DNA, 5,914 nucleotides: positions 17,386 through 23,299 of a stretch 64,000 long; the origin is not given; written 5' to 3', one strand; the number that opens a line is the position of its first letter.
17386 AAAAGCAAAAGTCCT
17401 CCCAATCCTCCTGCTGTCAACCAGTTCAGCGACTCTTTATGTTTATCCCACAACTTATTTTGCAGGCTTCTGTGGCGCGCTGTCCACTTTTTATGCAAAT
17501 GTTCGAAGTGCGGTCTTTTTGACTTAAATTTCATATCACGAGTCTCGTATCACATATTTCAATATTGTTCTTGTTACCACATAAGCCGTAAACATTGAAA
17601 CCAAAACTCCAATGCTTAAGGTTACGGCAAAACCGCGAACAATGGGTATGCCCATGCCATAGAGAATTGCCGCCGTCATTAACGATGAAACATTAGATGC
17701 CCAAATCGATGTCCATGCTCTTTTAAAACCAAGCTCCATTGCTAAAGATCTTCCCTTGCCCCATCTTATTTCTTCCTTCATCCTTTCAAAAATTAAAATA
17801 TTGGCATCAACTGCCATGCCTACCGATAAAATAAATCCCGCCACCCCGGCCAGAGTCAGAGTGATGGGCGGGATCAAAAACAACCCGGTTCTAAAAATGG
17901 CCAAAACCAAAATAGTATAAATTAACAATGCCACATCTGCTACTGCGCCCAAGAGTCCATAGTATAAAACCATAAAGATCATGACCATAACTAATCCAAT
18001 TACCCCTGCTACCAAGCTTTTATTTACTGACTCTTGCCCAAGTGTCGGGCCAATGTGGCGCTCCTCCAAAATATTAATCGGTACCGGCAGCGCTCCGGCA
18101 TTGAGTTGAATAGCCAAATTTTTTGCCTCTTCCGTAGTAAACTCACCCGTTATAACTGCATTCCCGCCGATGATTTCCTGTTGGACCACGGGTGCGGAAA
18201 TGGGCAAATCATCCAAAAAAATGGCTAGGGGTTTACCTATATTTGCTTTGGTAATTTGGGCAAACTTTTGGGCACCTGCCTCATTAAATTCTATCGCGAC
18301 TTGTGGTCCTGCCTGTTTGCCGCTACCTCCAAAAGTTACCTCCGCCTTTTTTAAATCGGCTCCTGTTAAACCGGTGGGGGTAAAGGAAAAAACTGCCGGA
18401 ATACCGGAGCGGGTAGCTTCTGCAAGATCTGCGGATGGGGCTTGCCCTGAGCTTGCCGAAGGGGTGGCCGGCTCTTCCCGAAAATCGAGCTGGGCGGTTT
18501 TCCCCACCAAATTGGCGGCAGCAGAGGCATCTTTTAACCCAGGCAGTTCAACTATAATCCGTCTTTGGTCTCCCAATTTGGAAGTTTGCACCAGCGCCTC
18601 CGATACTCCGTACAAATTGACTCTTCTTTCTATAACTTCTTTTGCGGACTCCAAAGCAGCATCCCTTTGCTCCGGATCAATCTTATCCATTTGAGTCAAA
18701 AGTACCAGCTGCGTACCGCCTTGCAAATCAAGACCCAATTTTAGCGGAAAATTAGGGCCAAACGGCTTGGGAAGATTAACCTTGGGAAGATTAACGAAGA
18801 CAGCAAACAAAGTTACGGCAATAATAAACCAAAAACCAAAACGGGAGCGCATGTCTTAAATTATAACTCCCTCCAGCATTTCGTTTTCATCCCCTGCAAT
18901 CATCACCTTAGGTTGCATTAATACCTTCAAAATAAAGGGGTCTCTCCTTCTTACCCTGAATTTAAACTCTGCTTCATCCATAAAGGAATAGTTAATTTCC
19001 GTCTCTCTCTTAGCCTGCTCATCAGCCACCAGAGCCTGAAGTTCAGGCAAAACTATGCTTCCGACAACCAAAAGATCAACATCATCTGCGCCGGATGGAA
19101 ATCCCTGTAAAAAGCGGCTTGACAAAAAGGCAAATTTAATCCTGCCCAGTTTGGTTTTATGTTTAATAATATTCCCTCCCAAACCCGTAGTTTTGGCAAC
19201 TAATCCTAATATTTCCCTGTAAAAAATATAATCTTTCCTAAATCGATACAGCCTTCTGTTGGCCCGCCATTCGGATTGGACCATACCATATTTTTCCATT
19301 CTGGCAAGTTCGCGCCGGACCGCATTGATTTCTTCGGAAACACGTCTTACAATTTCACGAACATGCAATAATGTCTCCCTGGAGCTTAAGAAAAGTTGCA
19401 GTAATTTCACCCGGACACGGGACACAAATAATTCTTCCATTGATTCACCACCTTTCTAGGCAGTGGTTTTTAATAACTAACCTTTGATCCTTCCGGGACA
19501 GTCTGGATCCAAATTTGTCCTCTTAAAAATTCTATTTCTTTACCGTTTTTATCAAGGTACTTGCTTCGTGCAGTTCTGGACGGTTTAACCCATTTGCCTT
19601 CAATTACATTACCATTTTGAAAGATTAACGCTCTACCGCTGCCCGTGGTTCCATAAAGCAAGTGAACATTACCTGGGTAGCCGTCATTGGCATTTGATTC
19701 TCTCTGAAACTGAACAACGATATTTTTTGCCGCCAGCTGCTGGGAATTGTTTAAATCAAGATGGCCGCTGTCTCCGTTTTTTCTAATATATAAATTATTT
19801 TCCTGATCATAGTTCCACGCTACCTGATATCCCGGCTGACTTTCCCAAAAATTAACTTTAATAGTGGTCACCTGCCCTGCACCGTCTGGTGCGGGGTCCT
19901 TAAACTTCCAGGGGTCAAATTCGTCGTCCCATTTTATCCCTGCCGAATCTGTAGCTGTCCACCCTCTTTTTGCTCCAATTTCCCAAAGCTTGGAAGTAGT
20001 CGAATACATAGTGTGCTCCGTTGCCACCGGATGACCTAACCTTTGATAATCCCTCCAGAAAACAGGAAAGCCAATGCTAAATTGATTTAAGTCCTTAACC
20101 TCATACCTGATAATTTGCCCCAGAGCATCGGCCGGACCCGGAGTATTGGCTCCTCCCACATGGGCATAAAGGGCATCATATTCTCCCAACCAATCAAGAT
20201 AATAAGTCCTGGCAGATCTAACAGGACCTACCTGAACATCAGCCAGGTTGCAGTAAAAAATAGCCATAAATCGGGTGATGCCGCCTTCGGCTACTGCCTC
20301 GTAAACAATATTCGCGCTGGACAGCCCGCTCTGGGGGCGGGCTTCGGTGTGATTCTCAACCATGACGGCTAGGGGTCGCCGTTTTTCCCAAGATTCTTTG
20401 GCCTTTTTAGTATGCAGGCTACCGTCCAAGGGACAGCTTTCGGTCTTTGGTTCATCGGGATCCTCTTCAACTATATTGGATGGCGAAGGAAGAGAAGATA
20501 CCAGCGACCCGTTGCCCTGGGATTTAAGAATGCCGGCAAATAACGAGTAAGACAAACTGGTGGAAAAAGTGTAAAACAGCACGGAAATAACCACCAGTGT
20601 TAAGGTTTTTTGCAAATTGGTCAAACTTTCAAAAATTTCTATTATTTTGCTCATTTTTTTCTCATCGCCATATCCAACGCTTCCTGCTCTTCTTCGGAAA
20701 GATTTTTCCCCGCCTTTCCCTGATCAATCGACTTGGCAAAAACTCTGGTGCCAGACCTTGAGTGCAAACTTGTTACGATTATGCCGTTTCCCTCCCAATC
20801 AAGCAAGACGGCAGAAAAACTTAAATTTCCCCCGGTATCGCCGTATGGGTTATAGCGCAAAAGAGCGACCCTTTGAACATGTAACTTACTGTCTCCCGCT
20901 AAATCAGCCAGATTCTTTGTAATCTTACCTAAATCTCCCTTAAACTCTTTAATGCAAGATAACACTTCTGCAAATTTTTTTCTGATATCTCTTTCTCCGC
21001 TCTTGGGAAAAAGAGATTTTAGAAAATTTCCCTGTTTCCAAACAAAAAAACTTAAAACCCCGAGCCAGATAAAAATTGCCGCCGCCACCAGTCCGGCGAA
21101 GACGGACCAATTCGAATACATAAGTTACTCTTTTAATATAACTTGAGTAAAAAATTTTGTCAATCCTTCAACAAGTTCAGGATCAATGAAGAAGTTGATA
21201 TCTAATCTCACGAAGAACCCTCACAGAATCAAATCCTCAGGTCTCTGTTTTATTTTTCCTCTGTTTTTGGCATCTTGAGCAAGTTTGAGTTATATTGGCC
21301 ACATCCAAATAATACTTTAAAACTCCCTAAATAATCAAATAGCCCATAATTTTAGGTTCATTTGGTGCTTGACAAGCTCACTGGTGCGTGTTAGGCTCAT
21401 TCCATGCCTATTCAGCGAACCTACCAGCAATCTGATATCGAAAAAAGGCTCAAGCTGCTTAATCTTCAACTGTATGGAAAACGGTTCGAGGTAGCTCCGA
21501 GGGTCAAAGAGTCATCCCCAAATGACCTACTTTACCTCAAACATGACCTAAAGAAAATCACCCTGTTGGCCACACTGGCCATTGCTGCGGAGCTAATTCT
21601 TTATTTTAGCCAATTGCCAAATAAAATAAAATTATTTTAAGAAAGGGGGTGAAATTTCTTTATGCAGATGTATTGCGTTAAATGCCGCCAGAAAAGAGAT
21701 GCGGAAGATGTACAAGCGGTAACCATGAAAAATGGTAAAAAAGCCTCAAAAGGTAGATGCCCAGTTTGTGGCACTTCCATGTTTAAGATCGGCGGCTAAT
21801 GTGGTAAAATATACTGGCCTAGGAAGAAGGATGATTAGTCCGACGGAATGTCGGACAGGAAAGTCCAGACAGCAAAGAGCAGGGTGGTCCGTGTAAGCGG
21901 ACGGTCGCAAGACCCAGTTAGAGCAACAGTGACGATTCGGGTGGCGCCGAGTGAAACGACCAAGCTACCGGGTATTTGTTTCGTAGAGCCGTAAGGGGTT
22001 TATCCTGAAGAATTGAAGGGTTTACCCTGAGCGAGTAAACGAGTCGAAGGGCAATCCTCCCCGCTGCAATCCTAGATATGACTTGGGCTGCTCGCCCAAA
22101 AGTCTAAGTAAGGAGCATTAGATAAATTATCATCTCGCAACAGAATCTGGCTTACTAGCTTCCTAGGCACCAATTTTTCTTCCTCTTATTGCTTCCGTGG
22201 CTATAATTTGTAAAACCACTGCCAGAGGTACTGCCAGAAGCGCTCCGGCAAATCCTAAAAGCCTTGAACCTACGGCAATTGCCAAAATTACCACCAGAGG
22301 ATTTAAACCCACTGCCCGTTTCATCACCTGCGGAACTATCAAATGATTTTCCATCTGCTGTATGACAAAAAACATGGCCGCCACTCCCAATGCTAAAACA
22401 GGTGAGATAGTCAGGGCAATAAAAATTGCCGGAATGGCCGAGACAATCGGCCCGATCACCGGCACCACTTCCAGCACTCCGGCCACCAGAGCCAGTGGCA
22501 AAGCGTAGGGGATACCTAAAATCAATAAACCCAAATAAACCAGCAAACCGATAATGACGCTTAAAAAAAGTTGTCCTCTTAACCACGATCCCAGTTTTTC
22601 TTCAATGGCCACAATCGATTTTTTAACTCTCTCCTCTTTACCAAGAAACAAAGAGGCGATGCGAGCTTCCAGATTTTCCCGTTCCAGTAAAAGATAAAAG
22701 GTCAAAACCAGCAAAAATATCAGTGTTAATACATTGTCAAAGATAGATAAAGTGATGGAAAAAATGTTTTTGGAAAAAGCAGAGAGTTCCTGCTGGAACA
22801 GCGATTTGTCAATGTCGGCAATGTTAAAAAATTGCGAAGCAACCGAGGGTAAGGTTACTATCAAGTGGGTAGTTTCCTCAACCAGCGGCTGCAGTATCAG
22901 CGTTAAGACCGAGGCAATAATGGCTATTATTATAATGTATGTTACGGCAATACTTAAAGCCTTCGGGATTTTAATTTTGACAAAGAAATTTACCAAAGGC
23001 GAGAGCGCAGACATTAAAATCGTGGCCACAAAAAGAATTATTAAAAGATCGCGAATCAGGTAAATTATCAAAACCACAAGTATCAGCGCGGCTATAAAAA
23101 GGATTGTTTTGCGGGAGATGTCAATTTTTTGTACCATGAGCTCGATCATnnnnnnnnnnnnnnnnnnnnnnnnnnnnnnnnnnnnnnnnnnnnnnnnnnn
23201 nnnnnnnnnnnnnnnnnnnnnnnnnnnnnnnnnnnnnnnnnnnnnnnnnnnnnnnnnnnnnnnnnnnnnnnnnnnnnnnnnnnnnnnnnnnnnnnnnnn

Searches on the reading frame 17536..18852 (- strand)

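Call 28: search_protein_families(library=pfam, proteins=[window:17536-18852:-], max_evalue=0.00001)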
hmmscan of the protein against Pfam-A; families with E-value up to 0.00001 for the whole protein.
window:17536-18852:- (438 aa): 4 families
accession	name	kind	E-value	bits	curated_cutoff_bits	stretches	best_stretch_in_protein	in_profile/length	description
PF22599.2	SecDF_P1_head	-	5.4e-32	110.5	27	1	160-257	19-114/114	SecDF, P1 head subdomain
PF21760.3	SecD_1st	-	1.6e-18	66.3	27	1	68-126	2-57/60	Protein translocase subunit SecDF, P1 domain, N-terminal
PF02355.23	SecD_SecF_C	-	2.6e-13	50.2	20.5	1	260-435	14-187/189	Protein export membrane protein SecD/SecF, C-terminal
PF03176.21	MMPL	-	5.7e-07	29.2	20.5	1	279-427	145-295/333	MMPL family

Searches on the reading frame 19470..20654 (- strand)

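Call 28: search_protein_families(library=pfam, proteins=[window:19470-20654:-], max_evalue=0.00001)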
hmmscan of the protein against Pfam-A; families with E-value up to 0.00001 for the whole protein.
window:19470-20654:- (394 aa): 2 families
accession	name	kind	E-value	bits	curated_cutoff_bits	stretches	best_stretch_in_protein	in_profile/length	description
PF11258.13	DUF3048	-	9.9e-40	136.5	25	1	85-232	7-147/148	Protein of unknown function (DUF3048) N-terminal domain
PF17479.7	DUF3048_C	-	1.7e-25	90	25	1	267-383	3-114/114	Protein of unknown function (DUF3048) C-terminal domain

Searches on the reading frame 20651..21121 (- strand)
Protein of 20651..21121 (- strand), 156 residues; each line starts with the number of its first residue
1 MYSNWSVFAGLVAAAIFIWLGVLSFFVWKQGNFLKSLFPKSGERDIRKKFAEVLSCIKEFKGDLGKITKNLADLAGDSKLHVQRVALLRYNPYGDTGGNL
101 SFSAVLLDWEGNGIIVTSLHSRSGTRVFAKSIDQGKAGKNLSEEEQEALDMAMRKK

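Call 28: search_protein_families(library=pfam, proteins=[window:20651-21121:-], max_evalue=0.00001)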
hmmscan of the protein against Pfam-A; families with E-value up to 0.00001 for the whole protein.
window:20651-21121:- (156 aa): 1 family
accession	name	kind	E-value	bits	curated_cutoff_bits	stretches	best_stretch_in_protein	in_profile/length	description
PF14584.11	DUF4446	-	7.2e-32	110.9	27.4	1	10-153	7-150/150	Protein of unknown function (DUF4446)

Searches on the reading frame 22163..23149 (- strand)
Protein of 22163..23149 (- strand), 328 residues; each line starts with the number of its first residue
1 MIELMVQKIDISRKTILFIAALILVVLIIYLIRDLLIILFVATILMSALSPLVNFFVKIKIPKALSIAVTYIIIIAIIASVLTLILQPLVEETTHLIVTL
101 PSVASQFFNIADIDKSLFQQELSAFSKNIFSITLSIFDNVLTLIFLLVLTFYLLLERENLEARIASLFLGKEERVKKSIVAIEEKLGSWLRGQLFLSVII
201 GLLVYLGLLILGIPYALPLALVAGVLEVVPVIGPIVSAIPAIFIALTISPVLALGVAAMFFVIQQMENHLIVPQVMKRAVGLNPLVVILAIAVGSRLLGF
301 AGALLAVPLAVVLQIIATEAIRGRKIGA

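Call 43: search_protein_families(library=pfam, proteins=[window:22163-23149:-], max_evalue=0.001)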
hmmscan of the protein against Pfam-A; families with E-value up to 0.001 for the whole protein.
window:22163-23149:- (328 aa): 1 family
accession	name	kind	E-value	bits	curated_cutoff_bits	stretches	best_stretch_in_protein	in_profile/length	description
PF01594.21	AI-2E_transport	-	6.6e-56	190.3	34.3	1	17-318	3-324/327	AI-2E family transporter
